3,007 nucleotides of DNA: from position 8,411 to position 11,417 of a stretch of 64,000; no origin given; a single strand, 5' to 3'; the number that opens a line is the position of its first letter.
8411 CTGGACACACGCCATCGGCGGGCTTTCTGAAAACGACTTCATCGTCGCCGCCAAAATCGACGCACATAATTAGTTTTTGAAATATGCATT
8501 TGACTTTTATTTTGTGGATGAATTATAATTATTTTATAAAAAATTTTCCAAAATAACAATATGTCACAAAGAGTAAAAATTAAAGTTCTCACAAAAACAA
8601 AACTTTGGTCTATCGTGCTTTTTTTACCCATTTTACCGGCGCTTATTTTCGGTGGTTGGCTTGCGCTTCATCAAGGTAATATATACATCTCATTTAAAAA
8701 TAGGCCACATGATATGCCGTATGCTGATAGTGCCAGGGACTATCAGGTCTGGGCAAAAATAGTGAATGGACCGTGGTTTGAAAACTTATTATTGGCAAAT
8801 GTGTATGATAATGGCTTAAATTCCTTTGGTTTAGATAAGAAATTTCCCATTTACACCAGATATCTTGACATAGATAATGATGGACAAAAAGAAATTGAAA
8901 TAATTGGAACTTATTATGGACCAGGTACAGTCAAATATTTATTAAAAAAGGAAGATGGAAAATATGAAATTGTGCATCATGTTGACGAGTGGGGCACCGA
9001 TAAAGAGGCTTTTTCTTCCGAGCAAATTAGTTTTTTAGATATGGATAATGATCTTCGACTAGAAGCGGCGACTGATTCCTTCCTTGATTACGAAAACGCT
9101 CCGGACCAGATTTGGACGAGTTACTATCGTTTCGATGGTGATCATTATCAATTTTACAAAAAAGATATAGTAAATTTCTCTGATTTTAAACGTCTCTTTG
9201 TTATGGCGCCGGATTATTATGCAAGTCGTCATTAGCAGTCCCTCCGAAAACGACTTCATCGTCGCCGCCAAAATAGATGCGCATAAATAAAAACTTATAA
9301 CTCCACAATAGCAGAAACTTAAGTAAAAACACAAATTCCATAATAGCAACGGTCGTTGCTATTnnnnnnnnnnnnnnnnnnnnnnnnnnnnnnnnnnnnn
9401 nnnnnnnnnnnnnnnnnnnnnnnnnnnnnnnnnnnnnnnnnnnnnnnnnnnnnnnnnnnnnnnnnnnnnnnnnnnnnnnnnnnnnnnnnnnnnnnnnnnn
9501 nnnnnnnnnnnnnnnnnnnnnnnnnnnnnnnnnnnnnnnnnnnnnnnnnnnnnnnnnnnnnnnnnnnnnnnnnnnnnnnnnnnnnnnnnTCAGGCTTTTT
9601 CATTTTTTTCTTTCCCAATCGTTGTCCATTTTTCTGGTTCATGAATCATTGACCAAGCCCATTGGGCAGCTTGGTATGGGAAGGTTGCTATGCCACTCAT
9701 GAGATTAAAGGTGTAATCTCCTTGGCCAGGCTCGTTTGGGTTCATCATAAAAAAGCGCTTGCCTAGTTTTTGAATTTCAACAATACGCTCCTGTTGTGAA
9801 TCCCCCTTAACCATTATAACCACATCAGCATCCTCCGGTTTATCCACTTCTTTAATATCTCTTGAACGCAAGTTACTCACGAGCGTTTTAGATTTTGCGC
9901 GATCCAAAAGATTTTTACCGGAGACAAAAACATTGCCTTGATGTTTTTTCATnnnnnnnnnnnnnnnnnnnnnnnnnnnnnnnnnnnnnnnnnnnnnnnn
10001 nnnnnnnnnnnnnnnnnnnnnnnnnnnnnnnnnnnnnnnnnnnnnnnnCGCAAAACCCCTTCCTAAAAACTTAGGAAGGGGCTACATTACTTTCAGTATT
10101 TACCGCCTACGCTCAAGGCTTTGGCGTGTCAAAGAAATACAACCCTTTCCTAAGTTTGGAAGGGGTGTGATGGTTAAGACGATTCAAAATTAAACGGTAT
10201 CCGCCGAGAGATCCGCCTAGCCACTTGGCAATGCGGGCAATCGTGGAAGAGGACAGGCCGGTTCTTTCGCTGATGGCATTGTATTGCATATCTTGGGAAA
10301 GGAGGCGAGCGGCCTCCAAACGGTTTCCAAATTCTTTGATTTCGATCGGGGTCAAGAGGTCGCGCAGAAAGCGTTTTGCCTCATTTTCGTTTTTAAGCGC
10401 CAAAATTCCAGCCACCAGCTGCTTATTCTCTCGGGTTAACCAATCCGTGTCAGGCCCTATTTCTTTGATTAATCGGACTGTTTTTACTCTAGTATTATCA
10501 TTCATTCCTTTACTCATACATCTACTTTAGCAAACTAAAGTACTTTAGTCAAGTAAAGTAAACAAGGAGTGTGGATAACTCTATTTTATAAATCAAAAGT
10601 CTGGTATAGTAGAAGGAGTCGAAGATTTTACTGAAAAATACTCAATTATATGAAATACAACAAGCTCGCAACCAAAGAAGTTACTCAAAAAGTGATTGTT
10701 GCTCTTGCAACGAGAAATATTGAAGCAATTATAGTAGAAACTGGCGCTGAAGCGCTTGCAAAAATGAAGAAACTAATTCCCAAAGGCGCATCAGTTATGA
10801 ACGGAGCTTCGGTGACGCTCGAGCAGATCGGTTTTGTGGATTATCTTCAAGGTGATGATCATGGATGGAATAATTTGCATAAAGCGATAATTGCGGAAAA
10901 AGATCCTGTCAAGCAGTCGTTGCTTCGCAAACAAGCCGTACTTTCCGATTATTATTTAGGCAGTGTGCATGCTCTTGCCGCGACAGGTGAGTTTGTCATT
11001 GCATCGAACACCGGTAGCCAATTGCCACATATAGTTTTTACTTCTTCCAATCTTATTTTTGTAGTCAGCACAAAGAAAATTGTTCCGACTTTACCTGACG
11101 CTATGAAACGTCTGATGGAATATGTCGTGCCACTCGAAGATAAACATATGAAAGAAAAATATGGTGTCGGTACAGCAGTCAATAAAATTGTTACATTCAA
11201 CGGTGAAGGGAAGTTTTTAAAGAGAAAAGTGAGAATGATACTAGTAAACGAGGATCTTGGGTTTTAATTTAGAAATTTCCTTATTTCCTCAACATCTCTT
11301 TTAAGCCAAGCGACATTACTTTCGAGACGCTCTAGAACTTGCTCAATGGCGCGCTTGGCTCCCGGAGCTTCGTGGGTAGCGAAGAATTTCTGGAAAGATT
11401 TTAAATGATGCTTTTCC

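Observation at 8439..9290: Second insertion footprint: hypothetical membrane protein gene flanked by duplicated 3' end of the PCD gene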

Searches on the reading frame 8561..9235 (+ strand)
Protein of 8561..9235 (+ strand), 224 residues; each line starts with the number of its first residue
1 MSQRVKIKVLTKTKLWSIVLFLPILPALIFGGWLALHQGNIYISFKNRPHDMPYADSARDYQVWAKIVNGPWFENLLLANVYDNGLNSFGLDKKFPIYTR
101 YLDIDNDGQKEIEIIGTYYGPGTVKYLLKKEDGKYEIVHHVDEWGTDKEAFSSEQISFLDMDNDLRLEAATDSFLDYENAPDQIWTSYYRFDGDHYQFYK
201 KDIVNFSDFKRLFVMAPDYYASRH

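Call 15: search_protein_families(library=pfam, proteins=[window:8561-9235:+], max_evalue=0.01)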
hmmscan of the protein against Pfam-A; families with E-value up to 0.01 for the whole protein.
window:8561-9235:+ (224 aa): 1 family
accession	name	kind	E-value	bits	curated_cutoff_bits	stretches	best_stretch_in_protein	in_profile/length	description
PF13517.12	FG-GAP_3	-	0.0019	19.2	26.9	1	103-168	1-58/61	FG-GAP-like repeat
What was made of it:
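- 8561..9235 (+): Cargo: a 224-aa ORF with an N-terminal membrane helix and FG-GAP-like DxDxDG motifs. The family is rare (4 homologs). The last 3 codons and the stop are read from PCD-derived sequence. Pfam shows only weak FG-GAP_3 (call 15).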

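Call 17: find_encoding_contigs(protein=window:8561-9235:+, flank=6000, max_places=10)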
Protein window:8561-9235:+ (224 aa): 3 contigs read that carry it; 3 places shown.
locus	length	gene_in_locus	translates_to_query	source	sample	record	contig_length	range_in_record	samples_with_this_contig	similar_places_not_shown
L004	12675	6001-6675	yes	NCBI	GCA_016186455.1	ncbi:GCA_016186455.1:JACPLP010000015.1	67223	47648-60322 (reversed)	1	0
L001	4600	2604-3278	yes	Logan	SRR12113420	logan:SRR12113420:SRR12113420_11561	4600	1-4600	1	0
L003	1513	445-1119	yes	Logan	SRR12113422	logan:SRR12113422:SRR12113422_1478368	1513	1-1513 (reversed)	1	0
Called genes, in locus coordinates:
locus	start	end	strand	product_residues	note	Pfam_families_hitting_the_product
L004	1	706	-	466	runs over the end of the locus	PF00772:DnaB, PF13481:AAA_25, PF03796:DnaB_C, PF06745:ATPase (weak)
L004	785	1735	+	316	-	PF00579:tRNA-synt_1b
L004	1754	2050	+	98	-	PF01371:Trp_repressor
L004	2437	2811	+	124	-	-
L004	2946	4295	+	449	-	PF01336:tRNA_anti-codon, PF00152:tRNA-synt_2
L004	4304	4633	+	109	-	PF01687:Flavokinase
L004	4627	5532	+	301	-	PF00892:EamA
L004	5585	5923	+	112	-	PF01329:Pterin_4a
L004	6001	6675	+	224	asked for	-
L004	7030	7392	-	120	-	-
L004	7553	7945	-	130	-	PF01371:Trp_repressor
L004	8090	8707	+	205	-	PF02589:LUD_dom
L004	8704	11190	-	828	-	PF17900:Peptidase_M1_N, PF01433:Peptidase_M1, PF11838:ERAP1_C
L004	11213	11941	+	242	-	PF02616:SMC_ScpA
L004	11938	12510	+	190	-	PF04079:SMC_ScpB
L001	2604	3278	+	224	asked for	-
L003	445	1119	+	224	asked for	-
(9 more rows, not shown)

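Call 26: find_homologous_proteins(query=window:8561-9235:+, max_evalue=0.001)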
Query window:8561-9235:+ (224 aa): 5 proteins with E <= 0.001 among 124 candidates.
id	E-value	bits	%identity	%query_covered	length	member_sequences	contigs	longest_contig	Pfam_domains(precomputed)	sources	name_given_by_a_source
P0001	4.8e-151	519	100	100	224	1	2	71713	-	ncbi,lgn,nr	ncbi:hypothetical protein HYW72_01850 [Candidatus Nomurabacteria bacterium]|nr:hypothetical protein 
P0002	3.0e-101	356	77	92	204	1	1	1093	-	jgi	-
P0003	2.7e-70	255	55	97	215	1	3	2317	-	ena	-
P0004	3.1e-64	235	56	95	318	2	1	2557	-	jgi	-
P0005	4.1e-56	209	70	58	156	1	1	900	-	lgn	-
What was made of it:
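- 8561..9235 (+): 4 homologs among 5.8e9 proteins (call 26).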

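Call 27: find_encoding_contigs(protein=P0002, flank=5000)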
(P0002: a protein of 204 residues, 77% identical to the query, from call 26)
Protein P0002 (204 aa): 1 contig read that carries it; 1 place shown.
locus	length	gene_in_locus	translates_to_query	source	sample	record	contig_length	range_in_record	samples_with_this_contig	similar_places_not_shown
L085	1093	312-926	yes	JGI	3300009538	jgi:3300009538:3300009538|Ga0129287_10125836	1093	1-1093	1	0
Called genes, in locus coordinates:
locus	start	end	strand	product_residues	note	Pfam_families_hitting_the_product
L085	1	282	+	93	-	?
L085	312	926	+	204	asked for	-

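Call 28: find_encoding_contigs(protein=P0003, flank=5000)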
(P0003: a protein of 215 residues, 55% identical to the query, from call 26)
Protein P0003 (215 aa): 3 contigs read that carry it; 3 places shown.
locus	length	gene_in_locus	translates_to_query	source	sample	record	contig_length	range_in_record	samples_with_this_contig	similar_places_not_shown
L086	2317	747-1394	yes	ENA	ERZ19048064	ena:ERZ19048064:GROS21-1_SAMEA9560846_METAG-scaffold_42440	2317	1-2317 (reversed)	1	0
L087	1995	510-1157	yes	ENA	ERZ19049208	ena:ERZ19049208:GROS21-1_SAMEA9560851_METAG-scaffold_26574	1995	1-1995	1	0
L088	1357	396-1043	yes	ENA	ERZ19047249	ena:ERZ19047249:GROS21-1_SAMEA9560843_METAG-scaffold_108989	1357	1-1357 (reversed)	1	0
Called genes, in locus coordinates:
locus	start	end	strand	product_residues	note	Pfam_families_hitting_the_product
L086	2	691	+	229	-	?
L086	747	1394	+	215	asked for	-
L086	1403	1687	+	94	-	PF01371:Trp_repressor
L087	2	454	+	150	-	?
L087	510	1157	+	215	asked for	-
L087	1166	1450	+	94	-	PF01371:Trp_repressor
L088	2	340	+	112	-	?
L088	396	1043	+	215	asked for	-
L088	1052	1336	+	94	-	PF01371:Trp_repressor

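Call 29: find_encoding_contigs(protein=P0004, flank=5000)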
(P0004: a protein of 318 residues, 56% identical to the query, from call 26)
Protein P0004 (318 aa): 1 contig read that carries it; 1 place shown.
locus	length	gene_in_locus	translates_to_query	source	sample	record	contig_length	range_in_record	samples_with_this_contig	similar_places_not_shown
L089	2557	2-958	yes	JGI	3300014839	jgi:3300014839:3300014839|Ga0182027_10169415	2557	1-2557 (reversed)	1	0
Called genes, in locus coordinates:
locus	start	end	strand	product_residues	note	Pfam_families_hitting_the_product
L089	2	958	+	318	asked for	?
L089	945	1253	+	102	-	PF01371:Trp_repressor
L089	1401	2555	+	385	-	?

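Call 30: find_encoding_contigs(protein=P0005, flank=5000)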
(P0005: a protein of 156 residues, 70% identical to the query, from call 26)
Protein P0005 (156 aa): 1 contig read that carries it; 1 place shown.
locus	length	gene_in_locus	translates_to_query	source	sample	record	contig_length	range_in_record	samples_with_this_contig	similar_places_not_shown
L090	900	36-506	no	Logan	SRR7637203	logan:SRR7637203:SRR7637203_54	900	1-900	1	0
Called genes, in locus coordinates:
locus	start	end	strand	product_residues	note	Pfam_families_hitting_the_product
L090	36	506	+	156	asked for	-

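Call 49: find_related_loci(query=window:8561-9235:+, collection=viral_contigs, flank=5000)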
Query window:8561-9235:+ (224 aa) in viral_contigs; peptide patterns used: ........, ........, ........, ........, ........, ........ (x = any residue, [..] = any of these).
7 stretches matched a pattern, but none encodes a relative of the query by tblastn (E <= 1e-3).
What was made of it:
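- Tried and rejected: The cargo has no viral relatives (call 49).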

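Call 77: predict_structure(alignment_id=A3)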
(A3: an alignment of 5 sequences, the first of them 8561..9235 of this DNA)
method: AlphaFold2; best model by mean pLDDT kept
length: 224 residues; sequences in the alignment: 5
mean_pLDDT: 34.8   pTM: 0.21
mean pLDDT of the five models: 34.8, 33.4, 33.0, 32.8, 30.3
residues with pLDDT >= 90: 0; 70-90: 0; 50-70: 16; < 50: 208
segments of 3 or more residues with pLDDT < 50: 1-11, 31-224
pLDDT, mean of each block of 10 residues (from residue 1): 36 51 52 41 40 42 38 35 34 30 32 36 39 38 34 28 27 28 28 29 27 25 23
secondary structure, 60 per line:
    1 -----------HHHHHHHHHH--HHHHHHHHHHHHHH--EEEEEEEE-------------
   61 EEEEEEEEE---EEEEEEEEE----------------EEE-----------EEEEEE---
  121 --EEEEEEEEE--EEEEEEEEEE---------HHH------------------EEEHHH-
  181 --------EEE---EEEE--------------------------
elements in order: H12-21 H24-37 E40-47 E61-69 E73-81 E98-100 E112-117 E123-131 E134-143 E174-176 E189-191 E195-198
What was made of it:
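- Tried and rejected: AlphaFold2 on the 5-sequence alignment gave a mean pLDDT of 35, which is unusable, so no fold search was run (call 77).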

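Call 85: search_protein_families(library=padloc, proteins=[window:8561-9235:+], max_evalue=0.001)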
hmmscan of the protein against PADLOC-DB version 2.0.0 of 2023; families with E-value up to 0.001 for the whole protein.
window:8561-9235:+ (224 aa): 0 families

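Call 86: search_protein_families(library=ncbifam, proteins=[window:8561-9235:+], max_evalue=0.001)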
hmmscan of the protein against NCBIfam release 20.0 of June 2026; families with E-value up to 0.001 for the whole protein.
window:8561-9235:+ (224 aa): 0 families

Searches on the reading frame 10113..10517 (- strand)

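Call 15: search_protein_families(library=pfam, proteins=[window:10113-10517:-], max_evalue=0.01)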
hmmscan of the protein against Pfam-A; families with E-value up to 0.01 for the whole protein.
window:10113-10517:- (134 aa): 2 families
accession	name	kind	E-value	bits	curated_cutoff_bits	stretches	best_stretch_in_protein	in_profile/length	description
PF01371.25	Trp_repressor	-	6.7e-17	61.8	27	1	32-114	4-87/88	Trp repressor protein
PF13384.12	HTH_23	-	0.00017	21.7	24.6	1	65-99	6-40/50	Homeodomain-like domain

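Call 83: search_protein_families(library=pfam, proteins=[L092:8506-8712:+], max_evalue=0.01)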
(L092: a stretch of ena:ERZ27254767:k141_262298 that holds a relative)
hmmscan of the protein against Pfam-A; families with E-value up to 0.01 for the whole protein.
L092:8506-8712:+ (68 aa): 0 families

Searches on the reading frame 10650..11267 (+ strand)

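Call 15: search_protein_families(library=pfam, proteins=[window:10650-11267:+], max_evalue=0.01)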
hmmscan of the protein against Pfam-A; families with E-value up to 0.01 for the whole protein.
window:10650-11267:+ (205 aa): 1 family
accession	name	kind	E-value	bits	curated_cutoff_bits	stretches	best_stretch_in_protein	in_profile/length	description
PF02589.21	LUD_dom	-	6.8e-27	94.9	22.6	1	13-161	2-145/189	LUD domain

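Call 83: search_protein_families(library=pfam, proteins=[L092:8506-8712:+], max_evalue=0.01)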
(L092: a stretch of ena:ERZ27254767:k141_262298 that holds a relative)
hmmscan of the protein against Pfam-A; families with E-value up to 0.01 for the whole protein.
L092:8506-8712:+ (68 aa): 0 families
